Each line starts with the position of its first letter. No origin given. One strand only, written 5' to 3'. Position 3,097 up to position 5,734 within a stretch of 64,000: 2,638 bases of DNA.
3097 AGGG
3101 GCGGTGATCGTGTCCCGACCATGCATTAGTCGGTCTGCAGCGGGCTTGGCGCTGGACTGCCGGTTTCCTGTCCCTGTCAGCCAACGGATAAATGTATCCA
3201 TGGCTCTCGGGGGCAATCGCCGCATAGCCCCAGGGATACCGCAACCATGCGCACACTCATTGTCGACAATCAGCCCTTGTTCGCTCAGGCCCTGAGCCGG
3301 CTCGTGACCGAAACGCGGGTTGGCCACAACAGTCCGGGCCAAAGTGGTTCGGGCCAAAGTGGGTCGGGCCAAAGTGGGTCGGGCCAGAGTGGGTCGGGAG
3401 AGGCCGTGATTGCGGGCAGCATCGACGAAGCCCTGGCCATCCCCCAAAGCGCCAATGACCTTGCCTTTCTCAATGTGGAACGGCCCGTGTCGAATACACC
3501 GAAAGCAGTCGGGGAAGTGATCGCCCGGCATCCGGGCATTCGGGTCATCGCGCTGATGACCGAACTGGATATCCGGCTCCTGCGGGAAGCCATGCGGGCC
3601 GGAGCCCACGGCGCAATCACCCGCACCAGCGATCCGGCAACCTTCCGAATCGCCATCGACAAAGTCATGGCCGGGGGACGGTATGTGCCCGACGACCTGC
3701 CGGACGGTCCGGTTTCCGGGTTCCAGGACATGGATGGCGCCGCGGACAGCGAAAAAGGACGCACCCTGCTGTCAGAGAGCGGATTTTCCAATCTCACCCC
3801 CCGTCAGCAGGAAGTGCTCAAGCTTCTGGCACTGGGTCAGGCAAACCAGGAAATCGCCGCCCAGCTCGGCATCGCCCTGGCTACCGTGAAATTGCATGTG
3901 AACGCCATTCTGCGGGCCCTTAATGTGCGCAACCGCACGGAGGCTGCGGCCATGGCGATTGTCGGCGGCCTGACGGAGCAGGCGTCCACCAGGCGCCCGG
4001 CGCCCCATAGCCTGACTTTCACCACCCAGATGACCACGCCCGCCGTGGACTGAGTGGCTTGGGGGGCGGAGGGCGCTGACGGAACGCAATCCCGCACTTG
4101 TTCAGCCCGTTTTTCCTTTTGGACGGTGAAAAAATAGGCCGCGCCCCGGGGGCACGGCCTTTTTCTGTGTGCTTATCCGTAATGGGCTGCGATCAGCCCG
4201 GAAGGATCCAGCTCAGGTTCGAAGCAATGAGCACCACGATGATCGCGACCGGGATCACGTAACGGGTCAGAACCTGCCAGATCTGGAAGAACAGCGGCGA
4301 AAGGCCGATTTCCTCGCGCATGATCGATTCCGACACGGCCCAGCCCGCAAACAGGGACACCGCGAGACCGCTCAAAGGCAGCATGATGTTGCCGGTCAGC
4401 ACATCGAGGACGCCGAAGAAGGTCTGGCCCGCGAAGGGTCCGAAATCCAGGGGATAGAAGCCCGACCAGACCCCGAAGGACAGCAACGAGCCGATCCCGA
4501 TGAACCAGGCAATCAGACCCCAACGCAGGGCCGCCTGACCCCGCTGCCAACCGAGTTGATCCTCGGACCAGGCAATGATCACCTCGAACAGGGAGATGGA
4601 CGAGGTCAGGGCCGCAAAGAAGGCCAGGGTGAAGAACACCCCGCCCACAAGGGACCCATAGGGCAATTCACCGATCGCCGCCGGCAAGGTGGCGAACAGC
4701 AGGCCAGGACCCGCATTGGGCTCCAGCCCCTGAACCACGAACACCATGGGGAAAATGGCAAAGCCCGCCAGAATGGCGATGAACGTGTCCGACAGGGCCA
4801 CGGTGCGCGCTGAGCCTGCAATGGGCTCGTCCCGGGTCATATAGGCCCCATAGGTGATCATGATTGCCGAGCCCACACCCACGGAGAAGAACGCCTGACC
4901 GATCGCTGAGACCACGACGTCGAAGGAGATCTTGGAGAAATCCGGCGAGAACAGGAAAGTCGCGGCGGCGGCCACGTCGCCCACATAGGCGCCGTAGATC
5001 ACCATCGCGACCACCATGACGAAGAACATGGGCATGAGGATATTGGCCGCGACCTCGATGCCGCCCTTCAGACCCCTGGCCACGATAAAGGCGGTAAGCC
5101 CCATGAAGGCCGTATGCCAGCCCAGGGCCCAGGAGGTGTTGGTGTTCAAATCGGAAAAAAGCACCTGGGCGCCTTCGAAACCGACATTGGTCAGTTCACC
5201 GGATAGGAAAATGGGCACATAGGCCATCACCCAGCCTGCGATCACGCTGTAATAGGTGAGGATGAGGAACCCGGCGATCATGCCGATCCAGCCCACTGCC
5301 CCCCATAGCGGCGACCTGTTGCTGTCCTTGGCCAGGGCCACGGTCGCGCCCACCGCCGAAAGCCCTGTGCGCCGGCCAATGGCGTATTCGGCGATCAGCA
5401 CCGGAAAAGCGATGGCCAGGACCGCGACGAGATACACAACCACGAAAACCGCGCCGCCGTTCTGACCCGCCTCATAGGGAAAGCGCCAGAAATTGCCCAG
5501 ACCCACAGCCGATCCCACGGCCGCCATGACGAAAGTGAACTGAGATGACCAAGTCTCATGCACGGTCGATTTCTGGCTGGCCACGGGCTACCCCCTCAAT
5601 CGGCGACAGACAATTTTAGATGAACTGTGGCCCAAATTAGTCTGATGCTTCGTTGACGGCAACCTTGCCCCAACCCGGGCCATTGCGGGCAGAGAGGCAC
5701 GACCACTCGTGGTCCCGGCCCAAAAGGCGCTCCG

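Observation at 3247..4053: LuxR-family regulator with a pseudo-receiver (Asp→Asn at the phospho-acceptor position, Lys→Arg) and an inserted (GQSGS)4 tandem repeat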

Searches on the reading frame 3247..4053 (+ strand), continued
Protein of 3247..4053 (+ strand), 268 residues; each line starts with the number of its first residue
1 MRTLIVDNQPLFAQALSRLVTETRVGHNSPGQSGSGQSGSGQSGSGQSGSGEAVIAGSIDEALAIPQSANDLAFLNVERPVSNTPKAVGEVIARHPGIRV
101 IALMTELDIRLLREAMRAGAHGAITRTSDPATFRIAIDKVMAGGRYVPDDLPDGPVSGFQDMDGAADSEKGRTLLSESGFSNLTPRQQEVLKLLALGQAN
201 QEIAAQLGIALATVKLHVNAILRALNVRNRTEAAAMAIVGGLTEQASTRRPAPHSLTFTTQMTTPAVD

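Call 14: find_encoding_contigs(protein=P0003, flank=6000, max_places=3)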
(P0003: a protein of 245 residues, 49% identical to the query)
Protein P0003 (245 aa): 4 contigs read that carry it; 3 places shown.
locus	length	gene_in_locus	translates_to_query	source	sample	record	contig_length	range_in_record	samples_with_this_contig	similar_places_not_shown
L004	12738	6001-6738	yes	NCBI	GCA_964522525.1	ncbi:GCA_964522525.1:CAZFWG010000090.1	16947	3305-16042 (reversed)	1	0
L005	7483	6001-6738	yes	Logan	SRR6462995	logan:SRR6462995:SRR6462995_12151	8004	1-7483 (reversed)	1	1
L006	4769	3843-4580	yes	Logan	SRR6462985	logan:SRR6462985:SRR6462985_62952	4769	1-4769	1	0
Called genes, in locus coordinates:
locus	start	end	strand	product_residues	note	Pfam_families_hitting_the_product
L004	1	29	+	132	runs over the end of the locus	-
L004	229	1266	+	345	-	-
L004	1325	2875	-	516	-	-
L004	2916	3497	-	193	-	-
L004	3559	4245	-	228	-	PF01914:MarC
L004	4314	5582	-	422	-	PF00999:Na_H_Exchanger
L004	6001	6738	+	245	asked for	PF00196:GerE, PF08281:Sigma70_r4_2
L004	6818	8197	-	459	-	PF00209:SNF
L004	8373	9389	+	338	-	PF19300:BPD_transp_1_N, PF00528:BPD_transp_1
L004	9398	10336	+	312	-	PF12911:OppC_N, PF00528:BPD_transp_1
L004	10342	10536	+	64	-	-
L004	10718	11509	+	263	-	-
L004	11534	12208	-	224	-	PF00005:ABC_tran, PF08352:oligo_HPY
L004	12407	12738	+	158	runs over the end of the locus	-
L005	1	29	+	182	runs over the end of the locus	?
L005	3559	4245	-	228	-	PF01914:MarC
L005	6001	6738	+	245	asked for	PF00196:GerE, PF08281:Sigma70_r4_2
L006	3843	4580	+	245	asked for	PF00196:GerE, PF08281:Sigma70_r4_2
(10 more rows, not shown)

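Call 16: find_related_loci(query=A2, collection=genome_contigs, flank=6000)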
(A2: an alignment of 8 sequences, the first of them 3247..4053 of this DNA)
Query A2 (268 aa) in genome_contigs; peptide patterns used: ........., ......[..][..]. (x = any residue, [..] = any of these).
300 stretches matched a pattern; 216 encode a relative of the query (tblastn E <= 1e-3); the best 80 are kept; 80 distinct loci.
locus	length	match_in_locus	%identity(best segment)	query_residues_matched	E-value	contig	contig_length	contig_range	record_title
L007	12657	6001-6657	49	1-244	1e-63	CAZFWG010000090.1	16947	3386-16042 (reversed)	MAG TPA_asm: uncultured Alphaproteobacteria bacterium isolate SRP128890_co1_196 genome assembly, contig: NODE_5289_lengt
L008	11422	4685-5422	46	1-268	7e-64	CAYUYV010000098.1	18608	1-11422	MAG TPA_asm: uncultured Alphaproteobacteria bacterium isolate SRP128890_co1_176 genome assembly, contig: NODE_4753_lengt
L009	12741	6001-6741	47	1-268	8e-63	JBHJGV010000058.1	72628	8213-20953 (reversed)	MAG: Alphaproteobacteria bacterium isolate sb_S10C1846 S10Ck141_325059, whole genome shotgun sequence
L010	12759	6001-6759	45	1-268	9e-62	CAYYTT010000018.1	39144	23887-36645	MAG TPA_asm: uncultured Alphaproteobacteria bacterium isolate SRP128890_co1_225 genome assembly, contig: NODE_1790_lengt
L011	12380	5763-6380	40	1-248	2e-36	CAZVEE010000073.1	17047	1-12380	MAG TPA_asm: uncultured Alphaproteobacteria bacterium isolate SRP128890_co1_66 genome assembly, contig: NODE_5256_length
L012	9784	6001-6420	44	111-258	7e-30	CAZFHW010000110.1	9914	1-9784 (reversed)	MAG TPA_asm: uncultured Parvibaculum sp. isolate SRP215229_co1_16 genome assembly, contig: NODE_4661_length_9914_cov_27.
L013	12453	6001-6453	44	97-252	4e-30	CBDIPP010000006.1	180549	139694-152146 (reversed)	MAG: uncultured Parvibaculaceae bacterium isolate C9799-m2-bin18 genome assembly, contig: P-CCAP979-9-C287, whole genome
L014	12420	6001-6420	44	97-244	4e-29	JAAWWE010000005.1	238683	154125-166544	MAG: Rhodobiaceae bacterium isolate FE80 Cluster2_contig_43, whole genome shotgun sequence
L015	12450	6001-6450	43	97-254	3e-29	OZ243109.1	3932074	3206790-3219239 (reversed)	MAG: Parvibaculaceae bacterium isolate d6b24224-2beb-412f-9baf-8c6252591611 genome assembly, chromosome: 1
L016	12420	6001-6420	45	97-244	7e-29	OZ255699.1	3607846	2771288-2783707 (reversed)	MAG: Parvibaculaceae bacterium isolate 17a506e2-2404-489d-92ec-42c0c049ea2c genome assembly, chromosome: 1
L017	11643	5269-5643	46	111-244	3e-28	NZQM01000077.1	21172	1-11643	MAG: Parvibaculum sp. isolate EAC60 MHASMcontig_1031905, whole genome shotgun sequence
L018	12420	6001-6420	44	97-244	4e-28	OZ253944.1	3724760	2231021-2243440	MAG: Parvibaculaceae bacterium isolate 9451e3e7-cc4b-4a1e-a967-1caca904a2e9 genome assembly, chromosome: 1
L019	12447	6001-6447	43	97-250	1e-27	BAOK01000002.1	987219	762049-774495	Alpha proteobacterium Mf 1.05b.01 DNA, contig: contig02, whole genome shotgun sequence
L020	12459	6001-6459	42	97-256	1e-27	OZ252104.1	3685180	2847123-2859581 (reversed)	MAG: Parvibaculaceae bacterium isolate 6bc7c56f-dc75-427c-8ddb-83aae1234080 genome assembly, chromosome: 1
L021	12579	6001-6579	36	45-244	2e-27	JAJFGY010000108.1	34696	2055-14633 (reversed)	MAG: Alphaproteobacteria bacterium isolate OFTM199 OFTM199_107, whole genome shotgun sequence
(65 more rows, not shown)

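Call 18: list_cluster_members(proteins=[P0001])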
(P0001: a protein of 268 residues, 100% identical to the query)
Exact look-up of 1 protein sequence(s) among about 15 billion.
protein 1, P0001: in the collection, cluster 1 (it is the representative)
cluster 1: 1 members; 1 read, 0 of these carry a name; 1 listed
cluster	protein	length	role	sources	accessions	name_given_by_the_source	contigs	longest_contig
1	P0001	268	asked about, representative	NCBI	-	-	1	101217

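Call 31: predict_structure(alignment_id=A3)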
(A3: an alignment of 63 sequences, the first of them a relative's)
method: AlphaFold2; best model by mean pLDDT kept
length: 268 residues; sequences in the alignment: 63
mean_pLDDT: 82.2   pTM: 0.57
mean pLDDT of the five models: 82.2, 81.7, 81.6, 81.6, 81.0
residues with pLDDT >= 90: 161; 70-90: 32; 50-70: 52; < 50: 23
segments of 3 or more residues with pLDDT < 50: 157-174
pLDDT, mean of each block of 10 residues (from residue 1): 95 96 75 58 52 92 89 91 87 95 93 94 96 96 94 54 44 54 95 97 98 98 95 93 70 56 58
secondary structure, 60 per line:
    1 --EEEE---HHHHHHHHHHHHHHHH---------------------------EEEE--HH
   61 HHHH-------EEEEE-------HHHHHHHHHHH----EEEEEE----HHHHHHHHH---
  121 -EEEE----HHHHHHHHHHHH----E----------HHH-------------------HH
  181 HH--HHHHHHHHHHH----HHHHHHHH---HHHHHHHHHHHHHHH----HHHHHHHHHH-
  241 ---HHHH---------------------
elements in order: E3-6 H10-25 E53-56 H59-64 E72-76 H84-94 E99-104 H109-117 E122-125 H130-141 H179-182 H185-195 H200-207 H211-225 H230-239 H244-247

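Call 34: fold_search(model_id=the predicted structure, library=pdb)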
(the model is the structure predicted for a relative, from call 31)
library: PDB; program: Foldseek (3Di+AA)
matches with E <= 10: 1718; with E <= 0.001: 314
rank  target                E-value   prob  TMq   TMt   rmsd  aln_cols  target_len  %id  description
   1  5hev_C                1.5e-12  1.00  0.40  0.50  13.1       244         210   22  Crystal Structure of the beryllofluoride-activated LiaR from Enterococcus faecium (released 2016-11-16)
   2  5hev_A                1.8e-12  1.00  0.42  0.52  14.2       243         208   21  Crystal Structure of the beryllofluoride-activated LiaR from Enterococcus faecium (released 2016-11-16)
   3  5hev_B                5.2e-12  1.00  0.41  0.51  14.6       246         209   22  Crystal Structure of the beryllofluoride-activated LiaR from Enterococcus faecium (released 2016-11-16)
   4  4gvp_A                6.2e-12  1.00  0.40  0.51   9.6       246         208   23  Crystal Structure of the Response Regulator Protein VraR from Staphylococcus aureus (released 2013-05-08)
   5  4hye_A                4.7e-11  1.00  0.42  0.55   8.9       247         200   22  Crystal structure of a response regulator spr1814 from Streptococcus pneumoniae reveals unique interdomain contacts am (released 2013-06-05)
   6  4zmr_A                3.4e-10  1.00  0.45  0.57   9.4       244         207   22  Structural characterization of the full-length response regulator spr1814 in complex with a phosphate analogue reveals (released 2016-04-27)
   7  4yn8                  6.8e-10  1.00  0.38  0.49  11.4       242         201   20  Crystal Structure of Response Regulator ChrA in Heme-Sensing Two Component System (released 2015-08-19)
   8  1rnl                  9.2e-10  1.00  0.39  0.50  15.9       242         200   19  THE NITRATE/NITRITE RESPONSE REGULATOR PROTEIN NARL FROM NARL (released 1996-11-08)
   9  6eo2                  1.2e-09  1.00  0.47  0.58   6.0       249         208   14  Conformational dynamism for DNA interaction in Salmonella typhimurium RcsB response regulator. S207C crossed (released 2017-11-15)
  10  1yio                  1.2e-09  1.00  0.35  0.46  13.4       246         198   21  Crystallographic structure of response regulator StyR from Pseudomonas fluorescens (released 2005-09-27)
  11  1a04_A                4.1e-09  1.00  0.40  0.51  15.4       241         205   20  THE STRUCTURE OF THE NITRATE/NITRITE RESPONSE REGULATOR PROTEIN NARL IN THE MONOCLINIC C2 CRYSTAL FORM (released 1998-03-18)
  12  5f64_A                5.9e-09  1.00  0.41  0.52  12.8       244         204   15  Putative positive transcription regulator (sensor EvgS) from Shigella flexneri (released 2015-12-30)
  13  4ldz_B                8.3e-09  1.00  0.42  0.58  13.6       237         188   22  Crystal structure of the full-length response regulator DesR in the active state (released 2014-07-16)
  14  8zwn_C                9.4e-09  1.00  0.41  0.52  13.1       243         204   16  Crystal structure of DNA-binding transcriptional activator EvgA from Escherichia coli str. K-12 substr. MG1655 (released 2025-06-18)
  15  5o8y_H                9.9e-09  1.00  0.48  0.58   7.3       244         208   15  Conformational dynamism for DNA interaction in Salmonella typhimurium RcsB response regulator. (released 2017-11-15)
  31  3cz5_A                2.6e-07  1.00  0.42  0.77   3.4       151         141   22  Crystal structure of two-component response regulator, LuxR family, from Aurantimonas sp. SI85-9A1 (released 2008-05-06)
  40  3cz5_B                7.8e-07  1.00  0.41  0.74   3.9       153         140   22  Crystal structure of two-component response regulator, LuxR family, from Aurantimonas sp. SI85-9A1 (released 2008-05-06)
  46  3cz5_C                2.8e-06  1.00  0.42  0.76   3.7       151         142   21  Crystal structure of two-component response regulator, LuxR family, from Aurantimonas sp. SI85-9A1 (released 2008-05-06)
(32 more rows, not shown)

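Call 62: search_protein_families(library=pfam, proteins=[P0002, P0003, P0006], max_evalue=0.01)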
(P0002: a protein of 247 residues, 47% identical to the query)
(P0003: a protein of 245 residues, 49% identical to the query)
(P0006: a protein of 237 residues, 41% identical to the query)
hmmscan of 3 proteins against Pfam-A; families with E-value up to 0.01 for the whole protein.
P0002 (247 aa): 5 families
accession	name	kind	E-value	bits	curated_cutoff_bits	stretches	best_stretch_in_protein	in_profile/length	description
PF00196.25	GerE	-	1.7e-18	66.4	23.5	1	160-215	2-57/57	Bacterial regulatory proteins, luxR family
PF08281.18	Sigma70_r4_2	-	9.5e-08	32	25.7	1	158-198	8-49/54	Sigma-70, region 4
PF00072.30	Response_reg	-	5.5e-06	26.9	30.2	1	4-114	2-109/111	Response regulator receiver domain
PF04545.22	Sigma70_r4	-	6.8e-05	22.7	24.1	1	158-204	2-49/50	Sigma-70, region 4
PF13412.12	HTH_24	-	0.0072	16.3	21.9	0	166-197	6-39/48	Winged helix-turn-helix DNA-binding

P0003 (245 aa): 11 families
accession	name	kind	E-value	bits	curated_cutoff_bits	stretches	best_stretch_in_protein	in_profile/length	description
PF00196.25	GerE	-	5.1e-19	68.1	23.5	1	157-212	2-57/57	Bacterial regulatory proteins, luxR family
PF08281.18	Sigma70_r4_2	-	2.5e-08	33.9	25.7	1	156-193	9-47/54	Sigma-70, region 4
PF04545.22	Sigma70_r4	-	5.2e-05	23.1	24.1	1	156-201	3-49/50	Sigma-70, region 4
PF02796.21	HTH_7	-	0.00015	22.3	23.8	1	161-190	10-39/45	Helix-turn-helix domain of resolvase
PF13936.12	HTH_38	-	0.00019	21.5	27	1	156-189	3-37/44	Helix-turn-helix domain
PF00072.30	Response_reg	-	0.00021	21.9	30.2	1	4-115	2-110/111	Response regulator receiver domain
PF13384.12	HTH_23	-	0.00043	20.4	24.6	1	163-190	8-35/50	Homeodomain-like domain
PF12840.13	HTH_20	-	0.0014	19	27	1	162-195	6-41/51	Helix-turn-helix domain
PF13412.12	HTH_24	-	0.0018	18.2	21.9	1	160-194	3-39/48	Winged helix-turn-helix DNA-binding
PF05331.17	DUF742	-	0.0085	16.4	27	0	155-198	38-81/114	Protein of unknown function (DUF742)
PF19610.4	DUF6115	-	0.0098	16.7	27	0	161-193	99-131/134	Family of unknown function (DUF6115)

P0006 (237 aa): 5 families
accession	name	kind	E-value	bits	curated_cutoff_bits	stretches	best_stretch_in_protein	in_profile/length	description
PF00196.25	GerE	-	4.5e-18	65.1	23.5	1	152-208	1-57/57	Bacterial regulatory proteins, luxR family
PF00072.30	Response_reg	-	8e-11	42.5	30.2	1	4-115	2-110/111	Response regulator receiver domain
PF08281.18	Sigma70_r4_2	-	1.6e-07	31.3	25.7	1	152-195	9-53/54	Sigma-70, region 4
PF04545.22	Sigma70_r4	-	0.00012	21.9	24.1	1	152-197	3-49/50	Sigma-70, region 4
PF13384.12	HTH_23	-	0.0028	17.9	24.6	1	156-186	5-35/50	Homeodomain-like domain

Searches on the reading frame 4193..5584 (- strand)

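Call 28: search_protein_families(library=pfam, proteins=[window:4193-5584:-], max_evalue=0.00001)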
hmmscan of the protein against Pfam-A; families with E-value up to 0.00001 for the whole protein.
window:4193-5584:- (463 aa): 1 family
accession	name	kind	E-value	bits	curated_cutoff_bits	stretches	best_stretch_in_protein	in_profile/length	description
PF00209.24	SNF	-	1.3e-44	153.3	27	2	10-129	2-115/524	Sodium:neurotransmitter symporter family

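Call 69: search_protein_families(library=ncbifam, proteins=[window:4193-5584:-], max_evalue=0.001)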
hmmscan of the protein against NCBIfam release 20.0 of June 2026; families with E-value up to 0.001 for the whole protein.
window:4193-5584:- (463 aa): 1 family
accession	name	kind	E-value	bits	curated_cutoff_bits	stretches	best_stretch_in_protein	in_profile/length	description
NF037979.1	Na_transp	subfamily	7.6e-35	120.7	50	1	11-368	2-344/419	sodium-dependent transporter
